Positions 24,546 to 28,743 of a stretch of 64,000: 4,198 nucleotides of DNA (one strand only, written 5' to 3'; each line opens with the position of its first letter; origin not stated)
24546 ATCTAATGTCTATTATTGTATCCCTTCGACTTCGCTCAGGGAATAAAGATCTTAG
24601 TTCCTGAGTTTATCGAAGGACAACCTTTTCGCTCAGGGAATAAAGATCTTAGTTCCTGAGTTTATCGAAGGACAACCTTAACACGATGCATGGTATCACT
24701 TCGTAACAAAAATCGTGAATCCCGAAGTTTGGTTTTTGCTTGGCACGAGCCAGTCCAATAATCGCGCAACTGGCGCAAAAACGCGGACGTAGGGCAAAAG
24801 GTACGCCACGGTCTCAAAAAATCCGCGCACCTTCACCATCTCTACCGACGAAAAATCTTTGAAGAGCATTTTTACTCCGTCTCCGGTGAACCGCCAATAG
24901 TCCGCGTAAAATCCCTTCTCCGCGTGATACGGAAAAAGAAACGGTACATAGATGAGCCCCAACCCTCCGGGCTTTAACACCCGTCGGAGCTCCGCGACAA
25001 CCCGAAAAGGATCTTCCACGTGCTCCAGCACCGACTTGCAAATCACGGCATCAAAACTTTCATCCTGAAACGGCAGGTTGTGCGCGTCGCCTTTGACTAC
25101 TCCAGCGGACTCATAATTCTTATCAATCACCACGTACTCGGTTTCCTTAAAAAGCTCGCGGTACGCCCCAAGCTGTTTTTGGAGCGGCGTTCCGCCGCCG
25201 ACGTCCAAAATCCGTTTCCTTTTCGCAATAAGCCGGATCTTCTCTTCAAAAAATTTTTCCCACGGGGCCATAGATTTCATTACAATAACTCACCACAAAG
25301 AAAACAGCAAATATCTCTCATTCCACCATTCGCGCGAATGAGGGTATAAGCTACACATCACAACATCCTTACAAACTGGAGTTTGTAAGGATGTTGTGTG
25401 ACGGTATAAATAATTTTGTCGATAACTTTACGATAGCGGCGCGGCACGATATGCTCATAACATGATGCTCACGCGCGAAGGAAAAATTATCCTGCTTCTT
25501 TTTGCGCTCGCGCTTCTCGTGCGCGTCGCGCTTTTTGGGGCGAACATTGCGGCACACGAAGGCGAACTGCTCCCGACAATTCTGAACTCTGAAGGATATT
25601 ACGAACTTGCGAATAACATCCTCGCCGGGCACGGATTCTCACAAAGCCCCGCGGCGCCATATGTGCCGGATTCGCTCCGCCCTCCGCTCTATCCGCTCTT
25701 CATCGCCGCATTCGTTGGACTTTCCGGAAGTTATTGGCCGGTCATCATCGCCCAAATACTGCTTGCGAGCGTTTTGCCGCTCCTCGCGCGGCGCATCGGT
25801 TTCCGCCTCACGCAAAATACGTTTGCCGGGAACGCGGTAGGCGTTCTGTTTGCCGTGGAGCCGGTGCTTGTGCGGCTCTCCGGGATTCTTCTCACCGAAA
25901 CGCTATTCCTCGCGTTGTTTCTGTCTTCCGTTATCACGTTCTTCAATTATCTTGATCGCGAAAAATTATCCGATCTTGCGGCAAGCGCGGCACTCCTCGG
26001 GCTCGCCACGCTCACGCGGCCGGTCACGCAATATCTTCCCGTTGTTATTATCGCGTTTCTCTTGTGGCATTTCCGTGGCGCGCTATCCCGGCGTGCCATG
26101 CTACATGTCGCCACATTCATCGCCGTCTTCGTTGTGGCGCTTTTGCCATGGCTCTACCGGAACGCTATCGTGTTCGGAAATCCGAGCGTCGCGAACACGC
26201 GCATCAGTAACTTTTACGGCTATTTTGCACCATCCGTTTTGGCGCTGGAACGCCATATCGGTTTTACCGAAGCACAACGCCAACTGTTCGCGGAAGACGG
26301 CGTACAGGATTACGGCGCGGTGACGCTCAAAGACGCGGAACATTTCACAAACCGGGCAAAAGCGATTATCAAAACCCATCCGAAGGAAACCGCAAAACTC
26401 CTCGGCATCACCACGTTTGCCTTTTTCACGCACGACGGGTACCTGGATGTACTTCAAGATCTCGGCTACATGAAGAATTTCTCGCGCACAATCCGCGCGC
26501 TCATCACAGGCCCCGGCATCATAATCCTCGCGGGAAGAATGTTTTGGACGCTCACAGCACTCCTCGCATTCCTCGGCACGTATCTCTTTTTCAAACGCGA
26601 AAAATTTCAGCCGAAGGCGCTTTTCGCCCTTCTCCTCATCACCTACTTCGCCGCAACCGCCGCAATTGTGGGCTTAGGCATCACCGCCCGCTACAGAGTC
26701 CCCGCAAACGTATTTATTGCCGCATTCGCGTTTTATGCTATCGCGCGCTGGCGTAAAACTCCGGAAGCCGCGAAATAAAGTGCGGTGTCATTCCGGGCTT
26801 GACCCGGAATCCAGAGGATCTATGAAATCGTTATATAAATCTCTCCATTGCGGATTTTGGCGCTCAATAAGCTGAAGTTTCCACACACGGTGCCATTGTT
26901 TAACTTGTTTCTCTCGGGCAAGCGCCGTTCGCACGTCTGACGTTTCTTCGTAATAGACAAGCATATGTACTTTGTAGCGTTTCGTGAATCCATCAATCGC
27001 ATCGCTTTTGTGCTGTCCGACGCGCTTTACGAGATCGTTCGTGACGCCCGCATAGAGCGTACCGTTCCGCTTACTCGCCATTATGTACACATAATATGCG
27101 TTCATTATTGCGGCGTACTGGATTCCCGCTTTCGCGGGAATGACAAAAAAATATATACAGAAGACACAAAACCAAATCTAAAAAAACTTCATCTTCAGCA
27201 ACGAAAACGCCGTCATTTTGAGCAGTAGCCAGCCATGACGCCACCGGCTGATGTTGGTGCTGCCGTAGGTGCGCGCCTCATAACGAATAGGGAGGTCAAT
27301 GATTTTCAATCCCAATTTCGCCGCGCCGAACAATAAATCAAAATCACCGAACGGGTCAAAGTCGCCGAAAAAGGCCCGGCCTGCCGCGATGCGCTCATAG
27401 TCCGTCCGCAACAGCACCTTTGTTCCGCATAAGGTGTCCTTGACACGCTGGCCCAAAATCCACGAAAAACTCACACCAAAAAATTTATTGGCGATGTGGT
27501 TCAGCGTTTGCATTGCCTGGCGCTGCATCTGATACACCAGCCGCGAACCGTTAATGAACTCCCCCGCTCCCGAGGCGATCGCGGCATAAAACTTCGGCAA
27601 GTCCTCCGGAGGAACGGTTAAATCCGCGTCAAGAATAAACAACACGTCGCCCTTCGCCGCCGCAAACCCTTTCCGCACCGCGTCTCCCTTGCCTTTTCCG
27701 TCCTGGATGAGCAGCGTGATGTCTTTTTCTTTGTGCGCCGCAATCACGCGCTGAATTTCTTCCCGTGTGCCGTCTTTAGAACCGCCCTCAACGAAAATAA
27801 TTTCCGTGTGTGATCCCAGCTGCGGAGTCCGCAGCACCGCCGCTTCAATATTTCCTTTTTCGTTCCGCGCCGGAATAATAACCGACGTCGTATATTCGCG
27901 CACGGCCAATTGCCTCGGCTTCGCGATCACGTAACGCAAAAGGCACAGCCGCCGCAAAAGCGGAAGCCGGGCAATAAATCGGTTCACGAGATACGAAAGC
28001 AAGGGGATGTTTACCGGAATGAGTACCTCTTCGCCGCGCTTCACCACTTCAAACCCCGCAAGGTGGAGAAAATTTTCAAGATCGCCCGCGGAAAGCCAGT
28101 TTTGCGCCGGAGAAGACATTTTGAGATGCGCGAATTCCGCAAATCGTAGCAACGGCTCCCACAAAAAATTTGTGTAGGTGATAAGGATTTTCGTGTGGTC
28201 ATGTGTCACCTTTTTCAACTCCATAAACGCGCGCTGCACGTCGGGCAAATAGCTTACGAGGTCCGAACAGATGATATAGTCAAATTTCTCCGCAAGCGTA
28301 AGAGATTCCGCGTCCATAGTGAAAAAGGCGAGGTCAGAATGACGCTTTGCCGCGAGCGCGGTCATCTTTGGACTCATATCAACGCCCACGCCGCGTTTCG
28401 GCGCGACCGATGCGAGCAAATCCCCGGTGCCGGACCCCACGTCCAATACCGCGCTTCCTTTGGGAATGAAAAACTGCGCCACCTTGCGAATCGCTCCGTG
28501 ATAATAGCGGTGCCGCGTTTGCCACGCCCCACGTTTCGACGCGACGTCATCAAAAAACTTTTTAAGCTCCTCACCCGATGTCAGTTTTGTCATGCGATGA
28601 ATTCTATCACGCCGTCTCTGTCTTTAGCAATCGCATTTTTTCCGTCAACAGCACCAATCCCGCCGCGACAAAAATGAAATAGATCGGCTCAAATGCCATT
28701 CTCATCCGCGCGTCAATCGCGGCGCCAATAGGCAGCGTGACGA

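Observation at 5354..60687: Dispersed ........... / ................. palindromic element family, including a tandem array at 24492-24677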

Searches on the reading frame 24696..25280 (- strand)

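Call 22: search_protein_families(library=pfam, proteins=[window:24696-25280:-])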
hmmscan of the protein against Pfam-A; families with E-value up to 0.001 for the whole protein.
window:24696-25280:- (194 aa): 7 families
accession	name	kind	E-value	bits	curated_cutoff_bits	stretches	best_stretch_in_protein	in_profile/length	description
PF08241.18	Methyltransf_11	-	4.3e-18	66.2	21.2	1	54-107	36-92/95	Methyltransferase domain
PF13649.12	Methyltransf_25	-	8.1e-12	46.1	27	1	58-106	47-97/97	Methyltransferase domain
PF13489.12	Methyltransf_23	-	1.2e-10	41.8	27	1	18-136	20-142/164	Methyltransferase domain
PF13847.12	Methyltransf_31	-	2.2e-10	40.8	27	1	55-107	52-106/145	Methyltransferase domain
PF08242.18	Methyltransf_12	-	2.5e-09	38.2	30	1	61-107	50-97/98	Methyltransferase domain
PF01209.24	Ubie_methyltran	-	1.5e-08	34.7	20.1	1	43-107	84-148/233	ubiE/COQ5 methyltransferase family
PF05148.21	Methyltransf_8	-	7.3e-05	23.2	27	1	48-108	95-154/219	Hypothetical methyltransferase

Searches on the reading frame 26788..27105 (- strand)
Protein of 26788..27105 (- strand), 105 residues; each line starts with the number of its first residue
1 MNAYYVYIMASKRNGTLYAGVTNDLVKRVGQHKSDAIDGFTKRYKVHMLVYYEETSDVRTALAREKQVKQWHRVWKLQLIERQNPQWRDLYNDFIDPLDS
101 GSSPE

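Call 23: search_protein_families(library=pfam, proteins=[window:26788-27105:-])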
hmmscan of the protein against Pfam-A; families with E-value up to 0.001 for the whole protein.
window:26788-27105:- (105 aa): 1 family
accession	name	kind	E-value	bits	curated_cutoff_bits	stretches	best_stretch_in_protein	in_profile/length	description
PF01541.30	GIY-YIG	-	2.8e-18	66.4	22.6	1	4-76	2-76/78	GIY-YIG catalytic domain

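Call 34: find_homologous_proteins(query=window:26788-27105:-, max_evalue=0.00001)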
Query window:26788-27105:- (105 aa): 1215 proteins with E <= 0.00001 among 1218 candidates; the best 120 are listed.
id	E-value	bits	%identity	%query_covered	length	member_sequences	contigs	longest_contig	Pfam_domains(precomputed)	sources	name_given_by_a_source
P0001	1.4e-65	236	100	100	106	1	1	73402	PF01541.31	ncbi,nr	ncbi:MAG: GIY-YIG nuclease family protein [bacterium]|nr:GIY-YIG nuclease family protein [bacterium]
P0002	7.2e-44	166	73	90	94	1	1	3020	PF01541.31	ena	-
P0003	3.6e-43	164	74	90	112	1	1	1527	PF01541.31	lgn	-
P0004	6.8e-43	163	72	90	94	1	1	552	PF01541.31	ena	-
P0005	7.6e-43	163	72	90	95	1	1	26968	PF01541.31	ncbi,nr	ncbi:MAG: GIY-YIG nuclease family protein [bacterium]|nr:GIY-YIG nuclease family protein [bacterium]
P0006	4.3e-42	160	74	90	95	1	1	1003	PF01541.31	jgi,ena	-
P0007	3.0e-41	158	72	97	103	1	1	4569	PF01541.31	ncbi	-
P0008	1.5e-40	155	67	100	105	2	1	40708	PF01541.31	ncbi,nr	ncbi:MAG: GIY-YIG nuclease family protein [Chloroflexi bacterium]|nr:GIY-YIG nuclease family protein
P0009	4.7e-40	154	66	90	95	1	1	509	PF01541.31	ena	-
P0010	6.0e-40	153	66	98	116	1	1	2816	PF01541.31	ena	-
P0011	8.5e-40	153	67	100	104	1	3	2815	PF01541.31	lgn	-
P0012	8.7e-40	153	69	90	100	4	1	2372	PF01541.31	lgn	-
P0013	1.2e-39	153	66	97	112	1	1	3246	PF01541.31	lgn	-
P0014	2.2e-39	152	67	88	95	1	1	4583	PF01541.31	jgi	jgi:putative endonuclease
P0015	2.6e-39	151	65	90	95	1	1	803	PF01541.31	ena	-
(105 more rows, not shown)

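Call 48: search_protein_families(library=ncbifam, proteins=[window:26788-27105:-], max_evalue=0.01)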
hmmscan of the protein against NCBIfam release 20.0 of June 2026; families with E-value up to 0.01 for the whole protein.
window:26788-27105:- (105 aa): 0 families

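Call 51: search_solved_structures(query=window:26788-27105:-, max_evalue=0.01)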
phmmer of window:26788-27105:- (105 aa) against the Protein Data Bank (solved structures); distinct sequences matched with E-value up to 0.01: 1.
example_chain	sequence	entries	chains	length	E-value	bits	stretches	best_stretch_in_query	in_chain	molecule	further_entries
1zg2_A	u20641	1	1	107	0.0094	19.4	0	4-83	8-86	Hypothetical UPF0213 protein BH0048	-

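Call 99: find_related_loci(query=A3, collection=viral_contigs, flank=1500)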
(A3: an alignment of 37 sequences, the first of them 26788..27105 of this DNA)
Query A3 (105 aa) in viral_contigs; peptide patterns used: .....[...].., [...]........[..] (x = any residue, [..] = any of these).
213 stretches matched a pattern; 49 encode a relative of the query (tblastn E <= 1e-3); 49 distinct loci.
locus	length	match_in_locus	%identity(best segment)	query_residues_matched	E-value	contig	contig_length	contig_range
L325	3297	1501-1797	55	3-101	1e-37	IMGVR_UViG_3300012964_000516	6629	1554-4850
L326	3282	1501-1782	56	4-97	2e-36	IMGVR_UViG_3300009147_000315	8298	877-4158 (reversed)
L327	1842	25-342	55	2-101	7e-36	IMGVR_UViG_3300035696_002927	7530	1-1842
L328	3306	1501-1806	55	4-104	1e-35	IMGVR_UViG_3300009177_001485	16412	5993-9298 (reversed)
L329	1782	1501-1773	60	4-94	2e-35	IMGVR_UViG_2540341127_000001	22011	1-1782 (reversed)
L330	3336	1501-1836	53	2-105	3e-35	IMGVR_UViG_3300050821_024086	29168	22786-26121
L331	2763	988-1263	59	4-95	4e-35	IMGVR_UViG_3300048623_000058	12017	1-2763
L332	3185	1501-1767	60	3-91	2e-34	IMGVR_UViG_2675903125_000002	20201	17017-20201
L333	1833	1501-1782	55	6-98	5e-34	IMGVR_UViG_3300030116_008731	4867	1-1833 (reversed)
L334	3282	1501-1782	54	2-95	2e-33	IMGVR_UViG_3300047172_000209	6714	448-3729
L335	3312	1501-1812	48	1-104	1e-31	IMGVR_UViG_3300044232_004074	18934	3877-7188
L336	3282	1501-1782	53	6-98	5e-32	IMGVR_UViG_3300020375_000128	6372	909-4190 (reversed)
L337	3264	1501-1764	51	4-91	3e-31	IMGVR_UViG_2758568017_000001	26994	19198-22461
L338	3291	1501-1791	51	3-98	1e-30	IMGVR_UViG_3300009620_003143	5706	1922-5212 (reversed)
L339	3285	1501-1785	51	6-101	1e-30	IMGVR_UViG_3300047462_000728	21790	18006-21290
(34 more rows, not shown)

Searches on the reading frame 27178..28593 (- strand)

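Call 23: search_protein_families(library=pfam, proteins=[window:27178-28593:-])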
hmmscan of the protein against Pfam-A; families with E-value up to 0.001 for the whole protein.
window:27178-28593:- (471 aa): 10 families
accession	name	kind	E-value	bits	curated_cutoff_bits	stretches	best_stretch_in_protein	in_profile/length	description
PF00535.33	Glycos_transf_2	-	1.1e-23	84.4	23.3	1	237-367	1-131/168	Glycosyl transferase family 2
PF13489.12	Methyltransf_23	-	3.5e-15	56.5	27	1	28-185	3-163/164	Methyltransferase domain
PF13649.12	Methyltransf_25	-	7.5e-14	52.6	27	1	49-130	1-93/97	Methyltransferase domain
PF08241.18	Methyltransf_11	-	6.4e-13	49.6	21.2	1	50-133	1-90/95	Methyltransferase domain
PF13847.12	Methyltransf_31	-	1.1e-12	48.3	27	1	45-142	3-113/145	Methyltransferase domain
PF08242.18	Methyltransf_12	-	5.3e-11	43.5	30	1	50-131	1-93/98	Methyltransferase domain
PF10111.15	Glyco_tranf_2_2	-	3.9e-09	36.8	27.3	1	237-343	1-110/276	Glycosyltransferase like family 2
PF13641.12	Glyco_tranf_2_3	-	1.1e-06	29.3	27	1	236-364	3-135/230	Glycosyltransferase like family 2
PF07021.18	MetW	-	4.7e-05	23.5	21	1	40-146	8-116/193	Methionine biosynthesis protein MetW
PF05401.17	NodS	-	0.00019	21.8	24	1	48-126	46-129/201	Nodulation protein S (NodS)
